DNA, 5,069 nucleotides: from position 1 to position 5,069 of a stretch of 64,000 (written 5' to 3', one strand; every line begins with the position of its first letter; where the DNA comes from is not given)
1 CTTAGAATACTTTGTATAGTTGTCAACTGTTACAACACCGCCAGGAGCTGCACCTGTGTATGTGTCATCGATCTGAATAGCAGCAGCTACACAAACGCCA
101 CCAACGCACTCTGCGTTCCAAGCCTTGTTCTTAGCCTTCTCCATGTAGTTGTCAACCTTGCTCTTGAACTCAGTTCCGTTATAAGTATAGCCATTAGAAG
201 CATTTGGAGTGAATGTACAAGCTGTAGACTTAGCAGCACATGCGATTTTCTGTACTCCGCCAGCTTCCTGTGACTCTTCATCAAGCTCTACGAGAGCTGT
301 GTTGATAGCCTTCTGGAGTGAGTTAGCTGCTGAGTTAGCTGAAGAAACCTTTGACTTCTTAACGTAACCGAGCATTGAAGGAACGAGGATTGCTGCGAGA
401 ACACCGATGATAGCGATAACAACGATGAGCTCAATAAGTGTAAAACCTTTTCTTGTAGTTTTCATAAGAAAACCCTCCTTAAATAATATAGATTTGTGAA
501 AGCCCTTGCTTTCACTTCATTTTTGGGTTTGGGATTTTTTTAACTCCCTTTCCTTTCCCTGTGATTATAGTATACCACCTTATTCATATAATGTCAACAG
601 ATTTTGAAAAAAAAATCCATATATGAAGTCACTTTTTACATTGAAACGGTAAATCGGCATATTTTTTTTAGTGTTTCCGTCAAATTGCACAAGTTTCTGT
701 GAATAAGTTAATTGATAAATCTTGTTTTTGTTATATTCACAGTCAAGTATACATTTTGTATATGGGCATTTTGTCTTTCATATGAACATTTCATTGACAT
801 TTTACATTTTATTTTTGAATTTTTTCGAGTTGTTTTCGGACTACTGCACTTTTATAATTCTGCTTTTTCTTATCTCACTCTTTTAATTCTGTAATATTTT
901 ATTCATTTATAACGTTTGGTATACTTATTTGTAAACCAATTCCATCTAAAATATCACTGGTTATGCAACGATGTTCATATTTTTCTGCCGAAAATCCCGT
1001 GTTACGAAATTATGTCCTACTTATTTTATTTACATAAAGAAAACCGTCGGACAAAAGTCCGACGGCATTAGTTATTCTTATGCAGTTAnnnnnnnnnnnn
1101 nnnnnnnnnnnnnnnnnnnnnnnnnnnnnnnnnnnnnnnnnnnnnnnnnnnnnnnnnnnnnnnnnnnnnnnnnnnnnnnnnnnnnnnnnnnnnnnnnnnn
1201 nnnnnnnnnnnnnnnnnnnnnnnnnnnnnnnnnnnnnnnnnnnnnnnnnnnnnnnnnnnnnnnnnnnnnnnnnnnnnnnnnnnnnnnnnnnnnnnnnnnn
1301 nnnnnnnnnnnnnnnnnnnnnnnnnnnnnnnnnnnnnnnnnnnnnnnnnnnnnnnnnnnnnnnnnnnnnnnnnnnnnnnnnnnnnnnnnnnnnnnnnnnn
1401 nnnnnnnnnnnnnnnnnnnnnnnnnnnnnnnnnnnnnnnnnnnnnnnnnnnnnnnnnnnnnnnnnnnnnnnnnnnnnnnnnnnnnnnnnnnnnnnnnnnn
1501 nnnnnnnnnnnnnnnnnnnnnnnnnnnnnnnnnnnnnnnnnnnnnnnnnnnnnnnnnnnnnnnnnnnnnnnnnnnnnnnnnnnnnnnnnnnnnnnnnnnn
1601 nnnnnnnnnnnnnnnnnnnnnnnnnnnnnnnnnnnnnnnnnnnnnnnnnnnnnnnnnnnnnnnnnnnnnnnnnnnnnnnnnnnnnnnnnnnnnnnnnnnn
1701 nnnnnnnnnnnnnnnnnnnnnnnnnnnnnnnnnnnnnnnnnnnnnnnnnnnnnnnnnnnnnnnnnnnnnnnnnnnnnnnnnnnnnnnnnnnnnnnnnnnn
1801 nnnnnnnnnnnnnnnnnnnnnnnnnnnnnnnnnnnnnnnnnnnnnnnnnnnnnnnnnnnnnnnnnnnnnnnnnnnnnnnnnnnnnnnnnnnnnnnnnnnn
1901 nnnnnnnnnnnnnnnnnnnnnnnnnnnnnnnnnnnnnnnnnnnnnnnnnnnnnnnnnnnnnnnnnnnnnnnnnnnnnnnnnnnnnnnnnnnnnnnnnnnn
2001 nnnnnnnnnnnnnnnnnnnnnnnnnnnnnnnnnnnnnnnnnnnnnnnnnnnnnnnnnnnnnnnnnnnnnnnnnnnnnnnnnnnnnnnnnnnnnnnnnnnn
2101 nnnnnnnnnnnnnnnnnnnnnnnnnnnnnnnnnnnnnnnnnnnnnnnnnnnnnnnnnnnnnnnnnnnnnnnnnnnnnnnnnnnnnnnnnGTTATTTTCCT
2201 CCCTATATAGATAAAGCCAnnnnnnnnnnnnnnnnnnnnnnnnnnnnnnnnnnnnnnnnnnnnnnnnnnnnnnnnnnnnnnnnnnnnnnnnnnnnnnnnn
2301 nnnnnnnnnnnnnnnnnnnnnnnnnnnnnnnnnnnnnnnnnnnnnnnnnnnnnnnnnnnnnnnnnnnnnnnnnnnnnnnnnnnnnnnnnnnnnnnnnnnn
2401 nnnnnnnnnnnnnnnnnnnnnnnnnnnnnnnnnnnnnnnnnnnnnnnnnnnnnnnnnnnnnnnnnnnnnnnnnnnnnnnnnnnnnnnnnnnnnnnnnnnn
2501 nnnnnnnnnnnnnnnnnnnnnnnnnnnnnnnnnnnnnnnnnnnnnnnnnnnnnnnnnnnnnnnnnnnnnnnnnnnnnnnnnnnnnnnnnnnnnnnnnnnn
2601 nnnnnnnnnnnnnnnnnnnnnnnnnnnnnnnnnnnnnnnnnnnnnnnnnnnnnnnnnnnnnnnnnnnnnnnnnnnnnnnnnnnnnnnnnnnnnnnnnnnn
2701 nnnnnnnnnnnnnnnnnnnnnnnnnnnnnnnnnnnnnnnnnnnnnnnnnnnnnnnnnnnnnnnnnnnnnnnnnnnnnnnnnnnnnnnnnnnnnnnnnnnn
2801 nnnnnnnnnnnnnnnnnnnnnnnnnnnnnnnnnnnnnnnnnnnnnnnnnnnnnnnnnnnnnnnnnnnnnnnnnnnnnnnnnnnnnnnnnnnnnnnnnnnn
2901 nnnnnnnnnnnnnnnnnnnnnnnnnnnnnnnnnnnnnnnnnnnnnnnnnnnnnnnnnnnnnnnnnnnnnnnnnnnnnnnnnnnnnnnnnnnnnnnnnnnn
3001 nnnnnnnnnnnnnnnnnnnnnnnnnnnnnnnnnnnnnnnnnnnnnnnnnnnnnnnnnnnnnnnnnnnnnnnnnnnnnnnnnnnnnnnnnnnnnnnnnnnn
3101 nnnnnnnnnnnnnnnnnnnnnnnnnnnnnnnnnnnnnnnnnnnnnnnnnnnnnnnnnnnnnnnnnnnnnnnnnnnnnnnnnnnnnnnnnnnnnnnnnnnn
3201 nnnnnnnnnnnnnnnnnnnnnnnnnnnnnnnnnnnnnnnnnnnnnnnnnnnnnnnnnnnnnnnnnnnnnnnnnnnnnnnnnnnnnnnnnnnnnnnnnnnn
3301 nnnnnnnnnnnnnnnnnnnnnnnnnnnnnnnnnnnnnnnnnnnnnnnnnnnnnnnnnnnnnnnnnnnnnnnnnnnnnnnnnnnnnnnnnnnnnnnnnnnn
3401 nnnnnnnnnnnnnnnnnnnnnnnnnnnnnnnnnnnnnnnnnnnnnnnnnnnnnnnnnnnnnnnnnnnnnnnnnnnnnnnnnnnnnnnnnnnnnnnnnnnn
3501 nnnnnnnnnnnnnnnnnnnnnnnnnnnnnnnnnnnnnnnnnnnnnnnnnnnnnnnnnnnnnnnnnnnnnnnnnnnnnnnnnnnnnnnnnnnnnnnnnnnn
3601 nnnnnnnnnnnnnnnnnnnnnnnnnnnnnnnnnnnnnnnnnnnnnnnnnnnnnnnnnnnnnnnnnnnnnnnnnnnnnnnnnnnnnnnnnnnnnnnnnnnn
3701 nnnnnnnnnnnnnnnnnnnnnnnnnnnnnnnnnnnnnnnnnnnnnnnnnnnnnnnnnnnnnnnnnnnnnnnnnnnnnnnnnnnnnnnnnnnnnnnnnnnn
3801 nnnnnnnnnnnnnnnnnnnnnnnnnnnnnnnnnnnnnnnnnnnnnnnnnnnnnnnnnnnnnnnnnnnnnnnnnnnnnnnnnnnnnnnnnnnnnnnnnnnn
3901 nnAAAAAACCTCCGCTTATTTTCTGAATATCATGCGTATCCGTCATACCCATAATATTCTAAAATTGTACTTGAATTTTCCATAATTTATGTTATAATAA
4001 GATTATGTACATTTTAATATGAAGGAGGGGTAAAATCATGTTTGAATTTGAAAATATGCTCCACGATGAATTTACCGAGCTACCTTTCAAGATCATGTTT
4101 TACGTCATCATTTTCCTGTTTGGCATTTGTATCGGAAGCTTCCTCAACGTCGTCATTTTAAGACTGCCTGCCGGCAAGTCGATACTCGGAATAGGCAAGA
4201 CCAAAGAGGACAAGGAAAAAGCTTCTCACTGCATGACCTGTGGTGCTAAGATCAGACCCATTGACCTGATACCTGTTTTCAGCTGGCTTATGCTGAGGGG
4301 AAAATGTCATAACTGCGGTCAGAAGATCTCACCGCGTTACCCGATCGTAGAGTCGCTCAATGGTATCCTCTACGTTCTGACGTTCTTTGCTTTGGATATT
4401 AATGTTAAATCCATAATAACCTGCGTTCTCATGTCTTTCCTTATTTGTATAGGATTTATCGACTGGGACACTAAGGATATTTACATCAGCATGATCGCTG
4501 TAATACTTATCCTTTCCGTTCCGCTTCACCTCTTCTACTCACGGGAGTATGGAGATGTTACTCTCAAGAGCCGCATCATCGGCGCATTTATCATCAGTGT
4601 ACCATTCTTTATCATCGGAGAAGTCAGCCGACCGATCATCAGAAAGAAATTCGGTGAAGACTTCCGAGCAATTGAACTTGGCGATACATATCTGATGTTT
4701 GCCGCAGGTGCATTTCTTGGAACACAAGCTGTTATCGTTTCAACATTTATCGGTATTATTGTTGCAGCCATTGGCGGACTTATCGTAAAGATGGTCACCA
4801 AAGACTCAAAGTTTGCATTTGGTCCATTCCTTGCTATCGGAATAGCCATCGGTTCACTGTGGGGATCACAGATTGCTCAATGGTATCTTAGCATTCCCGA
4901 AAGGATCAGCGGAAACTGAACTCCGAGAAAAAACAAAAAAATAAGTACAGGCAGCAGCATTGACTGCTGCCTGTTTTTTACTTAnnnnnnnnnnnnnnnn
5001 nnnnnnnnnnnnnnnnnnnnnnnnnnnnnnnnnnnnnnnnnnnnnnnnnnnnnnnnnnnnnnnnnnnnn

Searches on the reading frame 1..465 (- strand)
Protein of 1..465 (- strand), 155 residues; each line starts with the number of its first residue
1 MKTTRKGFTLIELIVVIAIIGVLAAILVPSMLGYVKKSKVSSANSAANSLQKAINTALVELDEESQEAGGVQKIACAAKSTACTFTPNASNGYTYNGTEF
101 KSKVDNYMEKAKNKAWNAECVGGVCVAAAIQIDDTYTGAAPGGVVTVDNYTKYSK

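Call 5: search_protein_families(library=pfam, proteins=[window:1-465:-], max_evalue=0.1)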
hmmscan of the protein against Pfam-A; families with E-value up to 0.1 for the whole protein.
window:1-465:- (155 aa): 3 families
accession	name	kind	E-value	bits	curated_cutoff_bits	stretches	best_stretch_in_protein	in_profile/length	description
PF07963.17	N_methyl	-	4.7e-09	35.9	21.2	1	5-27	4-26/27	Prokaryotic N-terminal methylation motif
PF25665.1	His1_capsid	-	0.019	15.4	27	1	10-54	7-51/73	His1 virus capsid protein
PF20303.3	YLATT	-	0.099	12.9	26.7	0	17-47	37-67/107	YEATS-Like-Associating Three TM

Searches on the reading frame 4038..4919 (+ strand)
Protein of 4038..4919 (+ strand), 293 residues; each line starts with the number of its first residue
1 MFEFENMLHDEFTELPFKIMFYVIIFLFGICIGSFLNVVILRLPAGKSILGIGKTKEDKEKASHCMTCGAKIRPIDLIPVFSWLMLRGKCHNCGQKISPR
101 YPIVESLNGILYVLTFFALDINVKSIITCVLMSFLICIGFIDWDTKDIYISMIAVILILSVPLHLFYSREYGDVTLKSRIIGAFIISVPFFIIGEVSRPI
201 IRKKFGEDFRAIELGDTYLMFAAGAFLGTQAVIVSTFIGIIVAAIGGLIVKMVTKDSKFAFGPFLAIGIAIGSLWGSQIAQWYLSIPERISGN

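Call 5: search_protein_families(library=pfam, proteins=[window:4038-4919:+], max_evalue=0.1)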
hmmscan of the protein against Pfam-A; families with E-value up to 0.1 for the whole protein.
window:4038-4919:+ (293 aa): 6 families
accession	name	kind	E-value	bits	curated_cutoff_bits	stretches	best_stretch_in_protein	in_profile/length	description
PF06750.18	A24_N_bact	-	1.2e-31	109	23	1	27-117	1-82/84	Bacterial Peptidase A24 N-terminal domain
PF01478.23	Peptidase_A24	-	3.2e-10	40.8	26.5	1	129-247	1-103/104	Type IV leader peptidase family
PF12773.13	DZR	-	0.0053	17.3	27.3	1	59-99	9-36/45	Double zinc ribbon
PF24461.1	DUF7576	-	0.011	16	27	0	57-74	10-29/60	Family of unknown function (DUF7576)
PF13240.11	Zn_Ribbon_1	-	0.028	14.7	25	0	89-99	1-11/23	zinc-ribbon domain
PF18930.5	DUF5679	-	0.088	13.4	27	0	85-97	25-37/40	Domain of unknown function (DUF5679)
